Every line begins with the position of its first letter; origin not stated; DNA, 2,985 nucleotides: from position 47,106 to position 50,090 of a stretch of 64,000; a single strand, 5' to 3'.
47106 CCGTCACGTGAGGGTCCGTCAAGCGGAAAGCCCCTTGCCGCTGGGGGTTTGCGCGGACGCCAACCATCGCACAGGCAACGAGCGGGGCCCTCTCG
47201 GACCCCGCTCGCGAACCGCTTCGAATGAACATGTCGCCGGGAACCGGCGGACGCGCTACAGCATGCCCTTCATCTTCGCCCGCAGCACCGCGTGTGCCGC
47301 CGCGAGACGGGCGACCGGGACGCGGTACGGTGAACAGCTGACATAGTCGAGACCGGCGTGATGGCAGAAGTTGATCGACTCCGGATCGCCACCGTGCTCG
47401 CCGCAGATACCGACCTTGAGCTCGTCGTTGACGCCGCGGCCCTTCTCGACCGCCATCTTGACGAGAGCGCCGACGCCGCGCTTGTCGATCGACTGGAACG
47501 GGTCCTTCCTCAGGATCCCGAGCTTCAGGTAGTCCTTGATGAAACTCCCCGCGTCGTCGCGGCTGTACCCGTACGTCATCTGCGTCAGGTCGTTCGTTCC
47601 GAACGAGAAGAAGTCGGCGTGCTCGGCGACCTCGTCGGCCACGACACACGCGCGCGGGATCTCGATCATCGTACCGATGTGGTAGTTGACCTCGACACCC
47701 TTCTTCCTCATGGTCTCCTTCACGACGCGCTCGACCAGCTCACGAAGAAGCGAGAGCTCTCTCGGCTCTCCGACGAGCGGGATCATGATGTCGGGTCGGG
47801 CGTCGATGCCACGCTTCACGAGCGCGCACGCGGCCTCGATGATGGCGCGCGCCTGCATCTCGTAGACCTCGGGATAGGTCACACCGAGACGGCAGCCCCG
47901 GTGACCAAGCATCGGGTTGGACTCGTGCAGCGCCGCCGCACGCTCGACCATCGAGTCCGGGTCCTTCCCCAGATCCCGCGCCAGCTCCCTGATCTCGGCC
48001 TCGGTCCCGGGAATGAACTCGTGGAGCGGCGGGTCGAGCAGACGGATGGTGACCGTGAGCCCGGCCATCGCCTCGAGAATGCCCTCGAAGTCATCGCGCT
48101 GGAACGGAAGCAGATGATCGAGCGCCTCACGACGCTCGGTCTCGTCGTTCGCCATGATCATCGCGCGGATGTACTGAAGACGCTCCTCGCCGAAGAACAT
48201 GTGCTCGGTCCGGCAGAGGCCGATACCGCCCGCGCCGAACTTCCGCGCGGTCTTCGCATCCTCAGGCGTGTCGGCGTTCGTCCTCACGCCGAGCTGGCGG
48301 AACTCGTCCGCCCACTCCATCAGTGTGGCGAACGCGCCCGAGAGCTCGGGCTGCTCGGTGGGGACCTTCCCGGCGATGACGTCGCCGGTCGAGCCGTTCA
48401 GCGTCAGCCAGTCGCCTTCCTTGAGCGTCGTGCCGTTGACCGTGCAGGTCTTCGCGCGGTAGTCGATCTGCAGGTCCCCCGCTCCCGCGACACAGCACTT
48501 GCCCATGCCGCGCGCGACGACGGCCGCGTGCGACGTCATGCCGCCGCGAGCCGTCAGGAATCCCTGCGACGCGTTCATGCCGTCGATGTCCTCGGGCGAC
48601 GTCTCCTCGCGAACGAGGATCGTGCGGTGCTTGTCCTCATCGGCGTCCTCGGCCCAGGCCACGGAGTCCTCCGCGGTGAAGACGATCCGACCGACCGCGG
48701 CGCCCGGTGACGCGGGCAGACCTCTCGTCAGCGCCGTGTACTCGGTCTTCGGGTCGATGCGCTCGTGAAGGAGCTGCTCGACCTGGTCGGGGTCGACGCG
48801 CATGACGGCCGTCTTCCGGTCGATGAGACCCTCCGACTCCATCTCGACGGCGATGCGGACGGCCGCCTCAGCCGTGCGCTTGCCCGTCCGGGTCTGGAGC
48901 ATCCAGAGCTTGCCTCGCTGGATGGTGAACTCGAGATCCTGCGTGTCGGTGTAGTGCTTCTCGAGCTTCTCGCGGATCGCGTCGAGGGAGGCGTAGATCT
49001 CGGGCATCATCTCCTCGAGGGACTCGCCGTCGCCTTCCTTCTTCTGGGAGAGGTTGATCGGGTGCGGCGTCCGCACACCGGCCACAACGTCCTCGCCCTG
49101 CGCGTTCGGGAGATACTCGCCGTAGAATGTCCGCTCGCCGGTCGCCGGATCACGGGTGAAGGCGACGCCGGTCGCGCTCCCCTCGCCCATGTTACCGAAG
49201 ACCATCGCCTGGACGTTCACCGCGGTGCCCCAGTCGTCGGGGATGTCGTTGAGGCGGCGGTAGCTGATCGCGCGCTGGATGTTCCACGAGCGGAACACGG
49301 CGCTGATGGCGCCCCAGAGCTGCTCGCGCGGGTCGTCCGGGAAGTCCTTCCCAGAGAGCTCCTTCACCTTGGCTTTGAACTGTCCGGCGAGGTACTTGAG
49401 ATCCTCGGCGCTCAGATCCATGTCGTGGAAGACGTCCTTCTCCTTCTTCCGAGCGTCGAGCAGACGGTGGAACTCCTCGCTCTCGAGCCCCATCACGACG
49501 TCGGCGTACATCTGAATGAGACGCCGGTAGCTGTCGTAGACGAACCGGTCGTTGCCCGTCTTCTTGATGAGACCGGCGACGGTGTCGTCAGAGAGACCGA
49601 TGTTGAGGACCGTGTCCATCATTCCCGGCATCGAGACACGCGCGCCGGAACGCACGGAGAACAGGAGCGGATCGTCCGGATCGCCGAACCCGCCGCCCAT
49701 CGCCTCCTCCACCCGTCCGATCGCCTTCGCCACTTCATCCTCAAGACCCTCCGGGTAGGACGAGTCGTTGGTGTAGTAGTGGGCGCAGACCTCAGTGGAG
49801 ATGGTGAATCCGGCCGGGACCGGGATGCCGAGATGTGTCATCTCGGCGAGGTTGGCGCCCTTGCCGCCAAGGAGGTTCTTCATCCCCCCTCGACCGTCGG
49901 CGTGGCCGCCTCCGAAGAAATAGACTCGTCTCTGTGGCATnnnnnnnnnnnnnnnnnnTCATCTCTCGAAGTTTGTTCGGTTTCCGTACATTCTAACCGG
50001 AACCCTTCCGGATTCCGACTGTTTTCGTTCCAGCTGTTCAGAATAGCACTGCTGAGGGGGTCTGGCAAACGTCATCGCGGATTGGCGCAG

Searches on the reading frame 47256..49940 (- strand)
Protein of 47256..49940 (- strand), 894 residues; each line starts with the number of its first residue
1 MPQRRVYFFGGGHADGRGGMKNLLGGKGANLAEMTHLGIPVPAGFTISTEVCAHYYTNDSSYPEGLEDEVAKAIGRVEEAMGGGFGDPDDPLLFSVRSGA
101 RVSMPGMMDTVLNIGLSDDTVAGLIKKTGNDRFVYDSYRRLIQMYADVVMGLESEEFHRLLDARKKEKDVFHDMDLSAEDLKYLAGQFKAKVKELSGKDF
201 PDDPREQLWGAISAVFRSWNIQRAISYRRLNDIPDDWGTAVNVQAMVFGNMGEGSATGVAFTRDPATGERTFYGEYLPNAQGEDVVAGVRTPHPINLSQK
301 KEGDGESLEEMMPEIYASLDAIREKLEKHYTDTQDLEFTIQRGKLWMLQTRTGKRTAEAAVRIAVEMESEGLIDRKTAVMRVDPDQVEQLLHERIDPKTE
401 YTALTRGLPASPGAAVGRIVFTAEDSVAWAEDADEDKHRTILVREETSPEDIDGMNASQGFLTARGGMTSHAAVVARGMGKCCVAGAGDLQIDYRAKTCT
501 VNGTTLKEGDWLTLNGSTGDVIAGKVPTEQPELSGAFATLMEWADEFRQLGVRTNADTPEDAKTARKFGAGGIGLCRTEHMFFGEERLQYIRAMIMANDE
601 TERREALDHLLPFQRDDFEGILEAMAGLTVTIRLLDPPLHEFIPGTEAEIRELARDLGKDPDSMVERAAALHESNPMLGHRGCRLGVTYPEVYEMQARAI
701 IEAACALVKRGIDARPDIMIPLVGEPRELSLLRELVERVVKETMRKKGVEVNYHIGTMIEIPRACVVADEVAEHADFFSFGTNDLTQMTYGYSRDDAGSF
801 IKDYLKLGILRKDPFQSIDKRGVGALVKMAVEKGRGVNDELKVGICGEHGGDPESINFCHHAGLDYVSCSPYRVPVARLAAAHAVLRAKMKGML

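Call 36: search_protein_families(library=pfam, proteins=[window:47256-49940:-], max_evalue=0.0001)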
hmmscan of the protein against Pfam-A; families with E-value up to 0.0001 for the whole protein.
window:47256-49940:- (894 aa): 3 families
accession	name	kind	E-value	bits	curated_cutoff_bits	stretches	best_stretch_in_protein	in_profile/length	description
PF02896.24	PEP-utilizers_C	-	8.3e-82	275.1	22.8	1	534-884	4-291/293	PEP-utilising enzyme, PEP-binding domain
PF01326.24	PPDK_N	-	5.4e-56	190.7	27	3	66-302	77-227/328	Pyruvate phosphate dikinase, AMP/ATP-binding domain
PF00391.29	PEP-utilizers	-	1.6e-24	85.8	23.1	1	438-519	3-72/72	PEP-utilising enzyme, mobile domain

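Call 86: find_homologous_proteins(query=window:47256-49940:-, max_evalue=1e-100)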
Query window:47256-49940:- (894 aa): 8000 proteins with E <= 1e-100 among 8000 candidates; the best 120 are listed.
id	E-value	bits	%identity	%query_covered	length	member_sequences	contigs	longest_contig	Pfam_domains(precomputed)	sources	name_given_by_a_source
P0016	0.0e+0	2049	100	100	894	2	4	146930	PF00391.30,PF02896.25,PF01326.25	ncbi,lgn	-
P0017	0.0e+0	1975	96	100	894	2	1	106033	PF00391.30,PF02896.25,PF01326.25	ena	-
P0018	0.0e+0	1959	95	100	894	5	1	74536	PF00391.30,PF02896.25,PF01326.25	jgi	-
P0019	0.0e+0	1954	95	100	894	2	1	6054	PF00391.30,PF02896.25,PF01326.25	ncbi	-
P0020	0.0e+0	1674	81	100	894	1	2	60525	PF00391.30,PF02896.25,PF01326.25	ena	-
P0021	0.0e+0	1669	80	100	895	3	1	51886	PF00391.30,PF02896.25,PF01326.25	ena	-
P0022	0.0e+0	1664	80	100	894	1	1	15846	PF00391.30,PF02896.25,PF01326.25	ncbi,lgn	-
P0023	0.0e+0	1663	81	100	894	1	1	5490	PF00391.30,PF02896.25,PF01326.25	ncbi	-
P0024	0.0e+0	1661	81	100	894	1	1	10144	PF00391.30,PF02896.25,PF01326.25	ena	-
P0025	0.0e+0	1657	80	100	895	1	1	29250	PF00391.30,PF02896.25,PF01326.25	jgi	jgi:pyruvate,orthophosphate dikinase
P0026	0.0e+0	1655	80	100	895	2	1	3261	PF00391.30,PF02896.25,PF01326.25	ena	-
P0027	0.0e+0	1655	80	100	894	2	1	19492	PF00391.30,PF02896.25,PF01326.25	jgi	jgi:pyruvate,orthophosphate dikinase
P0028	0.0e+0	1651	80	100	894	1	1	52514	PF00391.30,PF02896.25,PF01326.25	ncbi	-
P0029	0.0e+0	1639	78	100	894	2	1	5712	PF00391.30,PF02896.25,PF01326.25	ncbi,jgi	-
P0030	0.0e+0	1638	80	100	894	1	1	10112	PF00391.30,PF02896.25,PF01326.25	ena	-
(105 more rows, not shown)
